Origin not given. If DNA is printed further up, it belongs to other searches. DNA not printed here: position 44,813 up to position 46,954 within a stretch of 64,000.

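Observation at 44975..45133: Textbook tandem MshEN c-di-GMP-binding motif at the N-terminus of a membrane glycosyltransferase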

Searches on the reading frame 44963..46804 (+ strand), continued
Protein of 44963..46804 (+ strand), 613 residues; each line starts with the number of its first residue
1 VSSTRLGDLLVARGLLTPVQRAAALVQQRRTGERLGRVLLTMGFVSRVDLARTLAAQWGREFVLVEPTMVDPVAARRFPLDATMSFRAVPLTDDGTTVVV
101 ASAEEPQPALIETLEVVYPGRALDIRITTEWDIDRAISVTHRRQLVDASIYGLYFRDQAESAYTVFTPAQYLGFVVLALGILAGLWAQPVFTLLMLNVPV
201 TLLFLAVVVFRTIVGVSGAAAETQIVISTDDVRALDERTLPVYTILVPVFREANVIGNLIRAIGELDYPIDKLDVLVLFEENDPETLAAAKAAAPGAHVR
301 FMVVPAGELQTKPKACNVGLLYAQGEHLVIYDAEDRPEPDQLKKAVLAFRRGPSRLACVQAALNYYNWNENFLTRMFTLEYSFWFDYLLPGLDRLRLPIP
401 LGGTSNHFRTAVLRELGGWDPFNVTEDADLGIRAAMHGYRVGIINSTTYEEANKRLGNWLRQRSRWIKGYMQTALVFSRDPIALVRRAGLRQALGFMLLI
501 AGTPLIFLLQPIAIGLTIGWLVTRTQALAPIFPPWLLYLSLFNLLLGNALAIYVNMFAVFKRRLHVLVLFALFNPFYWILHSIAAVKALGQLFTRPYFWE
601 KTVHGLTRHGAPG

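Call 39: find_encoding_contigs(protein=P0110, flank=8000, max_places=2)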
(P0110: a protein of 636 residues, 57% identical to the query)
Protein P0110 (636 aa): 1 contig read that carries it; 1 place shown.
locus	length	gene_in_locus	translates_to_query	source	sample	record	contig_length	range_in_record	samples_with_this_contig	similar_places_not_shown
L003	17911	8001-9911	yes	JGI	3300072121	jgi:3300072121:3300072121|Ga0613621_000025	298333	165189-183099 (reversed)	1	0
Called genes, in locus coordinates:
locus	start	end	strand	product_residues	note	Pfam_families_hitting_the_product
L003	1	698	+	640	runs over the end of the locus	PF00501:AMP-binding, PF23562:AMP-binding_C_3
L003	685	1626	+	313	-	PF02653:BPD_transp_2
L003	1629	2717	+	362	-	PF02653:BPD_transp_2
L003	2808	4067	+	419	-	PF13458:Peripla_BP_6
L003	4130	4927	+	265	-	PF00005:ABC_tran, PF13304:AAA_21 (faint)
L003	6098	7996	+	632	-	PF03170:CBM_BcsB_1st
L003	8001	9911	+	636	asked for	PF05157:MshEN, PF13506:Glyco_transf_21 (weak), PF00535:Glycos_transf_2, PF13641:Glyco_tranf_2_3, PF13632:Glyco_trans_2_3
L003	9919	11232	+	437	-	-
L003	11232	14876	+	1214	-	PF07694:5TM-5TMR_LYT, PF00989:PAS, PF13188:PAS_8 (weak), PF13426:PAS_9, PF01590:GAF, PF13185:GAF_2, PF00990:GGDEF, PF00563:EAL, +4 more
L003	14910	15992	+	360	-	PF00483:NTP_transferase, PF12804:NTP_transf_3 (weak), PF22640:ManC_GMP_beta-helix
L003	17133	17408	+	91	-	-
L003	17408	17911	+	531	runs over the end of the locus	PF00239:Resolvase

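Call 40: find_related_loci(query=A1, collection=genome_contigs, flank=8000)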
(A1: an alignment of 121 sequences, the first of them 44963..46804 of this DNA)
Query A1 (613 aa) in genome_contigs; peptide patterns used: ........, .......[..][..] (x = any residue, [..] = any of these).
600 stretches matched a pattern (row limit reached: there are more); 599 encode a relative of the query (tblastn E <= 1e-3); the best 80 are kept; 80 distinct loci.
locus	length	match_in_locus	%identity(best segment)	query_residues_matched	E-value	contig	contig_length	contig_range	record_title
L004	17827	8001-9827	58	5-610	0e+0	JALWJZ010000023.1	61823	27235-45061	MAG: Anaerolineales bacterium isolate M17_metabat1_scaf2bin.129 M17_NODE_176_length_61823_cov_5.178861, whole genome sho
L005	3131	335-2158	57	5-612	0e+0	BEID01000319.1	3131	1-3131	Bacterium HR27 DNA, contig: NODE_8461_319, isolate: HRbin27, whole genome shotgun sequence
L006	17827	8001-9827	56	5-613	0e+0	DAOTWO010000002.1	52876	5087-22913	MAG TPA_asm: Thermomicrobium sp. isolate H14_148 k109_588812, whole genome shotgun sequence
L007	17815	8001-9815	57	5-609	0e+0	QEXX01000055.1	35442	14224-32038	MAG: Anaerolineae bacterium isolate Nak19 k99_113132, whole genome shotgun sequence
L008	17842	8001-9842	54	2-610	0e+0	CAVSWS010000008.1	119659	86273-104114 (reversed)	MAG: uncultured Chloroflexia bacterium isolate MFD05684.bin.1.350 genome assembly, contig: contig_108597, whole genome s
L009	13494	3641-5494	49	2-613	0e+0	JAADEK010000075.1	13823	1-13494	MAG: Aquificota bacterium isolate L_MetaBat.209 contig-127_4751, whole genome shotgun sequence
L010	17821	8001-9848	50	1-609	2e-180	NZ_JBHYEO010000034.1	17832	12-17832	MAG: Microcella sp. isolate CCAP1453_12_bin-011 CCAP1453_12_bin-011_c34, whole genome shotgun sequence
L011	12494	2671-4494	50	5-608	2e-179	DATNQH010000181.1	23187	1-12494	MAG TPA_asm: Leptolyngbyaceae cyanobacterium isolate SMAG_U16502 k141_173779, whole genome shotgun sequence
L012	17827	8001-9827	52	5-609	1e-177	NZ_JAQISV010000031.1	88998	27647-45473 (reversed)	Geodermatophilus sp. CPCC 206100 Scaffold21_1, whole genome shotgun sequence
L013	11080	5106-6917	46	6-606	9e-177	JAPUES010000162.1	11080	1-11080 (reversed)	MAG: Sporomusaceae bacterium isolate labscale reactor_MAG31 NODE_3827_length_11080_cov_6.582857, whole genome shotgun se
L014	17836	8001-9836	52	1-612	4e-174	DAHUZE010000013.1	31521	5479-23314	MAG TPA_asm: Acidimicrobiaceae bacterium isolate clean1680 k141_693641, whole genome shotgun sequence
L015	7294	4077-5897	47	3-609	3e-173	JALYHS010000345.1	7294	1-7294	MAG: Actinomycetota bacterium isolate HIE bin5 SD1475-77_k127_954082, whole genome shotgun sequence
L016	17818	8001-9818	44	6-612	2e-168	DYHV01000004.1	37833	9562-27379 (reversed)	MAG TPA_asm: Ignavibacterium album isolate DR5_36_85 Afr_mines_DR5_110_length_37833_cov_38_581900, whole genome shotgun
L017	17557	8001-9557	53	94-613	3e-168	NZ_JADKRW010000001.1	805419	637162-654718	Curtobacterium sp. VKM Ac-1393 n1, whole genome shotgun sequence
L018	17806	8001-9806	51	5-607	4e-168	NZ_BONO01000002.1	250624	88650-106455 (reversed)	Cellulomonas pakistanensis strain NBRC 110800 sequence02, whole genome shotgun sequence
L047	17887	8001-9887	42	1-606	1e-152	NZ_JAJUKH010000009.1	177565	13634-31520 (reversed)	Paenarthrobacter sp. AR 02 NODE_9_length_177565_cov_99.880758, whole genome shotgun sequence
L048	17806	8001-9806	45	6-608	1e-151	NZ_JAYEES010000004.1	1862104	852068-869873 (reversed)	Nitrospirillum sp. BR 11164 contig_4, whole genome shotgun sequence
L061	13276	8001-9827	46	2-611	4e-147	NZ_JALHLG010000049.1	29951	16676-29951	Novosphingobium beihaiensis strain B2638 contig49, whole genome shotgun sequence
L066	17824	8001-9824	45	2-610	3e-145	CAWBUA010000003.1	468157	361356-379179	MAG: uncultured Alphaproteobacteria bacterium isolate MFD05502.bin.1.117 genome assembly, contig: contig_16238, whole ge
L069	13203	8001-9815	43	3-607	2e-144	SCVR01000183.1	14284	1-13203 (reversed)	MAG: Dehalococcoidia bacterium isolate GW928_bin.20 GW928_bin.20-19199, whole genome shotgun sequence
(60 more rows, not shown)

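Call 45: predict_structure(alignment_id=A1)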
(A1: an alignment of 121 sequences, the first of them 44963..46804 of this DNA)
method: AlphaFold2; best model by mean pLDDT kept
length: 613 residues; sequences in the alignment: 121
mean_pLDDT: 88.3   pTM: 0.88
mean pLDDT of the five models: 88.3, 86.8, 85.3, 81.9, 80.5
residues with pLDDT >= 90: 347; 70-90: 240; 50-70: 20; < 50: 6
segments of 3 or more residues with pLDDT < 50: 1-3, 611-613
pLDDT, mean of each block of 10 residues (from residue 1): 71 94 93 90 91 93 92 91 92 96 94 95 95 89 83 63 80 93 93 88 90 87 77 94 95 91 94 94 92 90 82 90 94 94 96 91 90 92 88 89 87 90 83 91 91 92 92 90 92 93 91 82 75 81 81 81 87 90 95 81 69 44
secondary structure, 60 per line:
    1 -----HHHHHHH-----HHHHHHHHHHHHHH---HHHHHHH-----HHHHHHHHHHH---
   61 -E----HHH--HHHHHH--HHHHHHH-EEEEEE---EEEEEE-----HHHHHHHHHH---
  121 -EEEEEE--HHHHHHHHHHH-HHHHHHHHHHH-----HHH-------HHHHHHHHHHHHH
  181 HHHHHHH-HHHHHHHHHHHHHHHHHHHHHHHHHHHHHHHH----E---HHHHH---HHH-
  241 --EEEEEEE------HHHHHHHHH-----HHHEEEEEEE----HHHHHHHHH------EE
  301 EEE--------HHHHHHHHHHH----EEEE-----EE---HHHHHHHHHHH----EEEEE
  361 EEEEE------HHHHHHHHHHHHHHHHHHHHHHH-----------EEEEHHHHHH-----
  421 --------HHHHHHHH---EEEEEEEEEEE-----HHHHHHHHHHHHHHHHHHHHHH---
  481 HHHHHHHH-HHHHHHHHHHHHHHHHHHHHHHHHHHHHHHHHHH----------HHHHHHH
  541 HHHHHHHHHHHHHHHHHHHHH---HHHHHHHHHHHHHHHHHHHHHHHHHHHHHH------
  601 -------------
elements in order: H6-12 H18-31 H35-41 H47-57 H72-77 H80-86 E88-93 E97-102 H108-117 E122-127 H130-140 H142-152 H168-187 H189-220 H229-233 E243-249 H256-264 E273-279 H284-292 E299-303 H312-322 E327-330 H341-351 E356-365 H372-394 E406-409 H410-415 H429-436 E440-450 H456-477 H481-488 H490-523 H534-561 H565-594

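Call 49: fold_search(model_id=the predicted structure, library=pdb)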
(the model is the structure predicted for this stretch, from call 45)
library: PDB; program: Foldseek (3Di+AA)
matches with E <= 10: 1066; with E <= 0.001: 291
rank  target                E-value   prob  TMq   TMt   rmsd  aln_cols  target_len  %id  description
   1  9b8v_E                1.1e-14  1.00  0.48  0.36  17.3       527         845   20  AlphaFold2 informed cryo-EM model of the E. coli cellulose synthase BcsAG3B6 complex (released 2025-02-19)
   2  9fnn_A                5.3e-14  1.00  0.44  0.35  34.5       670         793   19  Cryo-EM structure of the c-di-GMP-saturated 'crown'less Bcs macrocomplex for cellulose secretion in E. coli (released 2024-10-16)
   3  4p00_A                1.7e-13  1.00  0.50  0.43   5.6       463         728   19  Bacterial Cellulose Synthase in complex with cyclic-di-GMP and UDP (released 2014-04-09)
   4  8smp_A                4.1e-13  1.00  0.49  0.56   7.5       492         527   14  Xenopus laevis hyaluronan synthase 1, UDP-bound, gating loop inserted state (released 2024-05-01)
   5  9fmz_A                1.7e-12  1.00  0.41  0.32  20.1       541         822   21  Cryo-EM structure of the c-di-GMP-bound synthase:pEtN transferase complex (BcsA-Bct-G3) from the E. coli cellulose sec (released 2024-10-16)
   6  8smm_A                2.0e-12  1.00  0.46  0.54   7.8       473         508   13  Xenopus laevis hyaluronan synthase 1 (released 2024-05-01)
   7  9fmv_A                2.8e-12  1.00  0.39  0.31  21.0       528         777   20  Cryo-EM structure of the c-di-GMP-free synthase:pEtN transferase complex (BcsA-Bct-G3) from the E. coli cellulose secr (released 2024-10-16)
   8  8smn_A                3.6e-12  1.00  0.46  0.53   7.5       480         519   14  Xenopus laevis hyaluronan synthase 1, nascent HA polymer bound state (released 2024-05-01)
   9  5ej1_A                7.0e-12  1.00  0.48  0.41   8.0       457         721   19  Pre-translocation state of bacterial cellulose synthase (released 2016-03-30)
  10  7sp8_A                7.0e-12  1.00  0.38  0.45  16.6       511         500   14  Chlorella virus Hyaluronan Synthase bound to UDP-GlcNAc (released 2022-04-06)
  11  9fp0_A                1.1e-11  1.00  0.41  0.33  20.4       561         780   18  Cryo-EM structure of the 'crown'less Bcs macrocomplex for E. coli cellulose secretion in non-saturating c-di-GMP (loca (released 2024-10-16)
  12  9yq5_A                1.8e-11  1.00  0.49  0.60   5.2       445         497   12  Chlorella virus hyaluronan synthase bound to an inserted UDP-GlcA (released 2025-12-10)
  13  4hg6_A                2.0e-11  1.00  0.41  0.34  15.8       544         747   17  Structure of a cellulose synthase - cellulose translocation intermediate (released 2012-12-19)
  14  7sp7_A                2.1e-11  1.00  0.50  0.60   5.1       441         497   11  Chlorella virus hyaluronan synthase inhibited by UDP (released 2022-04-06)
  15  7sp9_A                2.2e-11  1.00  0.41  0.49  14.7       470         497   13  Chlorella virus Hyaluronan Synthase in the GlcNAc-primed channel-closed state (released 2022-04-06)
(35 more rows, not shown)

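Call 76: search_protein_families(library=pfam, proteins=[L047:10035-11222:+, L047:11230-13131:+, L048:11287-12351:+, L061:11272-12318:+, L066:11405-12424:+, L069:11509-12393:+, L018:6568-7938:-, L013:1523-2674:+], max_evalue=0.0001)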
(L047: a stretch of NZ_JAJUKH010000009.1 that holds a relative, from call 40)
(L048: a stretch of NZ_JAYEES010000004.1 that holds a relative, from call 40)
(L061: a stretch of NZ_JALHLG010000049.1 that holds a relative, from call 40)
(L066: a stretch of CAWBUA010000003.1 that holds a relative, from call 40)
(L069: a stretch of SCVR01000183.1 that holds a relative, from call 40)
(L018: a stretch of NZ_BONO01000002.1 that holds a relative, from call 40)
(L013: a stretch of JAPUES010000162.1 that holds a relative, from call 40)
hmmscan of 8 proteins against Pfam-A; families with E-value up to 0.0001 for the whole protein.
L047:10035-11222:+ (396 aa): 1 family
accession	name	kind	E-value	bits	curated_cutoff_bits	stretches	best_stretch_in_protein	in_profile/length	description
PF00990.26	GGDEF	-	9e-40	136.5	23.8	1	223-378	1-161/161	Diguanylate cyclase, GGDEF domain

L047:11230-13131:+ (634 aa): 2 families
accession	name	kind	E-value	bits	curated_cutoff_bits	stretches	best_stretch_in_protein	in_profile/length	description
PF00563.25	EAL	-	1.9e-73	247.2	31.3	1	379-616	3-236/236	EAL domain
PF00990.26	GGDEF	-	2.5e-34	118.8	23.8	1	205-358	3-161/161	Diguanylate cyclase, GGDEF domain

L048:11287-12351:+ (355 aa): 1 family
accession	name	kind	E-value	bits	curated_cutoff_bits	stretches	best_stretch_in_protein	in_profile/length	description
PF00072.30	Response_reg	-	4.9e-24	85.1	30.2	1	39-159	1-111/111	Response regulator receiver domain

L061:11272-12318:+ (349 aa): 2 families
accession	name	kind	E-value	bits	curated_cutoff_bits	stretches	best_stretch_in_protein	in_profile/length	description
PF00072.30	Response_reg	-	6.1e-25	88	30.2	1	36-156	1-111/111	Response regulator receiver domain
PF00990.26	GGDEF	-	4.2e-08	33.6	23.8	1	191-314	2-127/161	Diguanylate cyclase, GGDEF domain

L066:11405-12424:+ (340 aa): 2 families
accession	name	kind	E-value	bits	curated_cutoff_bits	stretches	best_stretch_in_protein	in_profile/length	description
PF00072.30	Response_reg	-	3.1e-25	88.9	30.2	1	22-142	1-111/111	Response regulator receiver domain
PF00990.26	GGDEF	-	8.5e-08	32.6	23.8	1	177-332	3-159/161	Diguanylate cyclase, GGDEF domain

L069:11509-12393:+ (295 aa): 1 family
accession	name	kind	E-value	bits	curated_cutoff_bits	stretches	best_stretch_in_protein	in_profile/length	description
PF00990.26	GGDEF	-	2.2e-09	37.7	23.8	1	139-279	3-152/161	Diguanylate cyclase, GGDEF domain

L018:6568-7938:- (457 aa): 2 families
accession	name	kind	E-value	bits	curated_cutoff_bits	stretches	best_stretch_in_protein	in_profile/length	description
PF00563.25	EAL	-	1.2e-42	146.4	31.3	1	45-269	6-236/236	EAL domain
PF10069.14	DICT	-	2e-10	41.1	23.8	1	310-409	23-128/129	Sensory domain in DIguanylate Cyclases and Two-component system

L013:1523-2674:+ (384 aa): 1 family
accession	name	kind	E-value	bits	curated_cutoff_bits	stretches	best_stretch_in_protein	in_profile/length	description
PF00990.26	GGDEF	-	3e-34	118.6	23.8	1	223-373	2-159/161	Diguanylate cyclase, GGDEF domain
